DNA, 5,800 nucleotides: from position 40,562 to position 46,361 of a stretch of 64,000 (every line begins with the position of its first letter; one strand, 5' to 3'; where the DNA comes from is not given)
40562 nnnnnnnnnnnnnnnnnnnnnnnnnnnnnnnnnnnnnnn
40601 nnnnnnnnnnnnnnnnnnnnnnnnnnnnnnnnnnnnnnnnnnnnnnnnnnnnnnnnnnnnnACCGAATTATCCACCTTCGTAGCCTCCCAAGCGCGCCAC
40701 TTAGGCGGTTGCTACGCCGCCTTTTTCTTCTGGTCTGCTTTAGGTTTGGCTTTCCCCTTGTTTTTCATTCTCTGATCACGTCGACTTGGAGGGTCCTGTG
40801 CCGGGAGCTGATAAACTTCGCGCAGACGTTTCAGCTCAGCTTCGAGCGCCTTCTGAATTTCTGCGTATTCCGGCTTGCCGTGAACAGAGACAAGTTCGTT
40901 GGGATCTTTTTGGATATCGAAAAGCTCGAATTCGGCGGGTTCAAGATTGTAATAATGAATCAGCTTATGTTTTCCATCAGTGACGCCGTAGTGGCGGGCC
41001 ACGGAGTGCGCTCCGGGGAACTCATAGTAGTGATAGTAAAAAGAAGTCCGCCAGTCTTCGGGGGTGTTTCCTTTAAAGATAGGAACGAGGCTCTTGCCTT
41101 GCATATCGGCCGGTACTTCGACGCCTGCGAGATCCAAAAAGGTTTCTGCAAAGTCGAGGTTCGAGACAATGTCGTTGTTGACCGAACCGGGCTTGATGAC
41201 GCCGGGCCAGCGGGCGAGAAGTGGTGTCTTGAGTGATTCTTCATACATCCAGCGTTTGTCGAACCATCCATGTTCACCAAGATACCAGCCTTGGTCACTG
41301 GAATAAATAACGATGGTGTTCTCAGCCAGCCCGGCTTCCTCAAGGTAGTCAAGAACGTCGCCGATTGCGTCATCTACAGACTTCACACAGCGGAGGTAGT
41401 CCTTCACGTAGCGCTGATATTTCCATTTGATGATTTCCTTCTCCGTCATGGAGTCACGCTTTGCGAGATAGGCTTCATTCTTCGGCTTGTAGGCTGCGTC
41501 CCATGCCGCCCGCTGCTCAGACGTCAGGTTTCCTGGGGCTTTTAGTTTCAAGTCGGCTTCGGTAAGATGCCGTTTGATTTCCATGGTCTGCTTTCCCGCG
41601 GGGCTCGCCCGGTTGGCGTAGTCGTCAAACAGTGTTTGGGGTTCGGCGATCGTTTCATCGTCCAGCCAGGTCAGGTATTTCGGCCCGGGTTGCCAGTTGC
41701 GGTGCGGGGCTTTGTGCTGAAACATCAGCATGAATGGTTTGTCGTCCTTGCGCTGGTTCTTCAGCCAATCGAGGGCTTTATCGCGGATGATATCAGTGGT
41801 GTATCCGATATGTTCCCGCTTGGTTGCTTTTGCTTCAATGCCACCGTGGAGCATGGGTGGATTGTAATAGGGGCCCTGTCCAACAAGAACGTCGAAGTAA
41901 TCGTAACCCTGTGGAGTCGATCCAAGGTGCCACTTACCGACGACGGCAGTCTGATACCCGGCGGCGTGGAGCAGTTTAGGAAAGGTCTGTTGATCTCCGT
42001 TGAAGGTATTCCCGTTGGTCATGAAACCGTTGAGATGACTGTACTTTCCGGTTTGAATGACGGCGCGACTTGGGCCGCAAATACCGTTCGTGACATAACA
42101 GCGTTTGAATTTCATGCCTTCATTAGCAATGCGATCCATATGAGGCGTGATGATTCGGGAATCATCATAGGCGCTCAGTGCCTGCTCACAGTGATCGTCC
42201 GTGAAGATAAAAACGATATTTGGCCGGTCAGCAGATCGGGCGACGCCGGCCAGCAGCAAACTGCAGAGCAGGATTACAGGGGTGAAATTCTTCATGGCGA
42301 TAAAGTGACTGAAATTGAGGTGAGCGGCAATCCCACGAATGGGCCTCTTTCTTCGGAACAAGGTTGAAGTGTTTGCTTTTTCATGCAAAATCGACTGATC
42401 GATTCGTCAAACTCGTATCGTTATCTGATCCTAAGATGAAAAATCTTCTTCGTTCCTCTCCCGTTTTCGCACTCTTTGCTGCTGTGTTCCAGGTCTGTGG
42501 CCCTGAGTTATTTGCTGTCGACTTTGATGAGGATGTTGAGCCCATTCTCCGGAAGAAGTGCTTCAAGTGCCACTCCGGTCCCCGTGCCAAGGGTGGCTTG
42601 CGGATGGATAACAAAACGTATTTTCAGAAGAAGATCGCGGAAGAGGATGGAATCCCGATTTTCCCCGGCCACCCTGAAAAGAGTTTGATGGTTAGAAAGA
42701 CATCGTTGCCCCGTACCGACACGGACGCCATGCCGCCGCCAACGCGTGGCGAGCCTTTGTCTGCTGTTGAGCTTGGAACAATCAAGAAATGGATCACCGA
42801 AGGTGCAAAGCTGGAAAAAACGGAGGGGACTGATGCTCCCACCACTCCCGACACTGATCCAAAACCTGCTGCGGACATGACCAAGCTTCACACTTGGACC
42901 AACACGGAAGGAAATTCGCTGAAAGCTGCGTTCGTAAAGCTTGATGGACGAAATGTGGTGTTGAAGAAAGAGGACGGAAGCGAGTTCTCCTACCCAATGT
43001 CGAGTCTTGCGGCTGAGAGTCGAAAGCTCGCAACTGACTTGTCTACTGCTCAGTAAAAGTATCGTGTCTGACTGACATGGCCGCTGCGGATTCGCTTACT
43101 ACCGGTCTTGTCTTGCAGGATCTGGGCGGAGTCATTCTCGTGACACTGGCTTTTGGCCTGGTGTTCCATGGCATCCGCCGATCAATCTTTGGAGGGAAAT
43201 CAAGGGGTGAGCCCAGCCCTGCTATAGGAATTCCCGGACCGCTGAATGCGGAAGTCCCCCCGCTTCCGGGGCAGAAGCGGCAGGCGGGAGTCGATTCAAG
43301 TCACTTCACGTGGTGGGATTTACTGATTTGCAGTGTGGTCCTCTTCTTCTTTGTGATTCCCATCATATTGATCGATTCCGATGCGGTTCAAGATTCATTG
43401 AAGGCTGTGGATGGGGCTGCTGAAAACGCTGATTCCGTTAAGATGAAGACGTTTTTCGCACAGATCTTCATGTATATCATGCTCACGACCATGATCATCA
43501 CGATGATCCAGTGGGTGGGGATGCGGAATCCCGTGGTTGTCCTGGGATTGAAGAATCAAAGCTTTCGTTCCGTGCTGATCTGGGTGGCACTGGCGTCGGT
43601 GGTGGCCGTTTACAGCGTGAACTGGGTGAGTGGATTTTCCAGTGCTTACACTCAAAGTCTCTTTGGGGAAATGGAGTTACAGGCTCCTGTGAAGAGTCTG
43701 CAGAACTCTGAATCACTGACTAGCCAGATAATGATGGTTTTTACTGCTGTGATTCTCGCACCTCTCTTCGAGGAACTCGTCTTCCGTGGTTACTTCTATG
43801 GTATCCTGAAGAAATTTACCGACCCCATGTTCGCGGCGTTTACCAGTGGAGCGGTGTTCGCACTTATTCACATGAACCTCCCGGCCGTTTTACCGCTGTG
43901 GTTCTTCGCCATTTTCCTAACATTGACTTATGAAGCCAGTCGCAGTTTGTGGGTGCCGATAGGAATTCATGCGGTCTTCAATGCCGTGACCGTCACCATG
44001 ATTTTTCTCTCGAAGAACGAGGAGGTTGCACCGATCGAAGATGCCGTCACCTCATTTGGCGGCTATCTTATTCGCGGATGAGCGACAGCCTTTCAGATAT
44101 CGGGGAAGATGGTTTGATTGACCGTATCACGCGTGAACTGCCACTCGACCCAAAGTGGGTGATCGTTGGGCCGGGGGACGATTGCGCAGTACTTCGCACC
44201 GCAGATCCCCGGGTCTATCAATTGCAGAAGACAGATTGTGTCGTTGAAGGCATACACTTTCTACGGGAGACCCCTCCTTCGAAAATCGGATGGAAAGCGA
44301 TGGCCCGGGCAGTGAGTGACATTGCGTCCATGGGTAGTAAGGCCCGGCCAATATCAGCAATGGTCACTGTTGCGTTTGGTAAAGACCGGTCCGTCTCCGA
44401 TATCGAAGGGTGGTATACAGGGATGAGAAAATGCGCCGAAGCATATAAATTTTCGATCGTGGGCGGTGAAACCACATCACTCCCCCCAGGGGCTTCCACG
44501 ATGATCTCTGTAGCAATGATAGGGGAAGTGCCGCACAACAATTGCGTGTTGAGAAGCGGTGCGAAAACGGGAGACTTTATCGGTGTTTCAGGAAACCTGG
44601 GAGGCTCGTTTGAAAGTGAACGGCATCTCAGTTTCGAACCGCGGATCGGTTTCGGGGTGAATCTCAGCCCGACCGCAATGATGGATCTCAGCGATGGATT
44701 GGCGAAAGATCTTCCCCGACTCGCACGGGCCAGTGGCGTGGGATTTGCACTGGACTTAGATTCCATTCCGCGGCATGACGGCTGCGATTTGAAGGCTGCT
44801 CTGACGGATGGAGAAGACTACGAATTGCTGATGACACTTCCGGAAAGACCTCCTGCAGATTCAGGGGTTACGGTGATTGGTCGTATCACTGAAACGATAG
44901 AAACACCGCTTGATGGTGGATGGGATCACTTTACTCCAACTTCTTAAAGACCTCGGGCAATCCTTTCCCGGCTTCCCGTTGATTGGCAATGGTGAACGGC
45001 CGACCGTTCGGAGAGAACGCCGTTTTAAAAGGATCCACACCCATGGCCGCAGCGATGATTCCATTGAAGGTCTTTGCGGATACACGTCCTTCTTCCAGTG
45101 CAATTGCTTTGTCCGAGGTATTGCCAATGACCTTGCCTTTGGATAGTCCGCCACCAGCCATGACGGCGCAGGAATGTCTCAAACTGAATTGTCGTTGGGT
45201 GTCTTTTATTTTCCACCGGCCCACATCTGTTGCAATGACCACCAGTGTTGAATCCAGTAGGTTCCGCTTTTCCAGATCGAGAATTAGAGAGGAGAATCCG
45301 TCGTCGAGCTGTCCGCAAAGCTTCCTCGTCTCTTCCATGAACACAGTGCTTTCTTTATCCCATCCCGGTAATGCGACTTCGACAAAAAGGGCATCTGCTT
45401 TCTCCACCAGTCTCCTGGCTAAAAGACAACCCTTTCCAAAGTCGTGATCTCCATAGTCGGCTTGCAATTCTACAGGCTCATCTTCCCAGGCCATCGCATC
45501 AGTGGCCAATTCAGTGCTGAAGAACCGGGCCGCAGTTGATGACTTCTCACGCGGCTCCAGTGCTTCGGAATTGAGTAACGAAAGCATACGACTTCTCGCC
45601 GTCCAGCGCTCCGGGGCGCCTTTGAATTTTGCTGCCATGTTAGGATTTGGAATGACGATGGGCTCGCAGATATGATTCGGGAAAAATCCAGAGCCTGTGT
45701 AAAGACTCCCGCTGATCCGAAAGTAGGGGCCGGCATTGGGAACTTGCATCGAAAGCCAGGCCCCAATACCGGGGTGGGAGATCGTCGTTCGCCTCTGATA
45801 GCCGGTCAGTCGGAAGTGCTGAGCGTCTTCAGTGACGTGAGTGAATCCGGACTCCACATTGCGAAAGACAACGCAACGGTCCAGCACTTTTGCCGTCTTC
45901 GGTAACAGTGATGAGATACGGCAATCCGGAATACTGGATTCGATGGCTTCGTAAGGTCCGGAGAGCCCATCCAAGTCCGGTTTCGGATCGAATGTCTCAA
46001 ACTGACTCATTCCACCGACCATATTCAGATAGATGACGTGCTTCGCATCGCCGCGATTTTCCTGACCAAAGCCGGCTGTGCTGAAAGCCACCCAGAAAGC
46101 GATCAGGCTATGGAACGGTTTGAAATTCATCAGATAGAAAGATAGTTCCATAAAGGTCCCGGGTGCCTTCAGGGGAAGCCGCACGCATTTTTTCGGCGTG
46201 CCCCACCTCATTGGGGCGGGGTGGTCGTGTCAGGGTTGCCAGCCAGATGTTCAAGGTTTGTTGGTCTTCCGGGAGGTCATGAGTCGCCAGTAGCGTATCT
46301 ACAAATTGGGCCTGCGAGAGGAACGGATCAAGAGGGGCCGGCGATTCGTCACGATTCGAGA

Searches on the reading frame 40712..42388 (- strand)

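Call 60: search_protein_families(library=pfam, proteins=[window:40712-42388:-], max_evalue=0.00001)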
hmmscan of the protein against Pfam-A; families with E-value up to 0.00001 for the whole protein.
window:40712-42388:- (558 aa): 3 families
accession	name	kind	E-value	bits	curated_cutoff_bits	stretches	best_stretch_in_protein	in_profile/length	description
PF16347.10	SGSH_C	-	1.1e-65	221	29.3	1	371-524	1-153/154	N-sulphoglucosamine sulphohydrolase, C-terminal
PF00884.28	Sulfatase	-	1.2e-54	186.2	25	1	56-423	1-301/301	Sulfatase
PF01663.27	Phosphodiest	-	7.9e-06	26.1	23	0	334-368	187-221/342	Type I phosphodiesterase / nucleotide pyrophosphatase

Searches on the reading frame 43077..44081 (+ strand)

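Call 60: search_protein_families(library=pfam, proteins=[window:43077-44081:+], max_evalue=0.00001)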
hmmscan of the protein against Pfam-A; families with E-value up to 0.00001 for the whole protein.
window:43077-44081:+ (334 aa): 1 family
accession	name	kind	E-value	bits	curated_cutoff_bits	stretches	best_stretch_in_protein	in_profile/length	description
PF02517.21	Rce1-like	-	1.6e-20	73.6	22.4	1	217-304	4-93/93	Type II CAAX prenyl endopeptidase Rce1-like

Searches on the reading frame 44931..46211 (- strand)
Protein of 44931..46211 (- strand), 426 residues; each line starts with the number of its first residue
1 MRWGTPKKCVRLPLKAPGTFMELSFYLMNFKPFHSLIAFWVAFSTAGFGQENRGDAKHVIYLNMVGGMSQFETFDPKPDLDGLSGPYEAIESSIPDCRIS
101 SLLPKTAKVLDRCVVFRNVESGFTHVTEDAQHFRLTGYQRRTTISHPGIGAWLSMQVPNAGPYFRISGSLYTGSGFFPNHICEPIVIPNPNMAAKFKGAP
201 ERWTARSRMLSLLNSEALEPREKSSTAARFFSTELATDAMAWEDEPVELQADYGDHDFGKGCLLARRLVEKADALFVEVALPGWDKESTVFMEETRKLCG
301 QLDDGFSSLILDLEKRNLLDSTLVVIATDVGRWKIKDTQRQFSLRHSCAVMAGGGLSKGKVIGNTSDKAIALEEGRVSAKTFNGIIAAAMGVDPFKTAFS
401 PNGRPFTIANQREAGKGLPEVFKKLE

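Call 60: search_protein_families(library=pfam, proteins=[window:44931-46211:-], max_evalue=0.00001)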
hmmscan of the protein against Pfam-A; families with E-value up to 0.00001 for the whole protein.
window:44931-46211:- (426 aa): 1 family
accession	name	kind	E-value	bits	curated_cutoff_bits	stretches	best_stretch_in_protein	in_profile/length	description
PF07394.17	DUF1501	-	5.2e-51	174.5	27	1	56-411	1-382/390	Protein of unknown function (DUF1501)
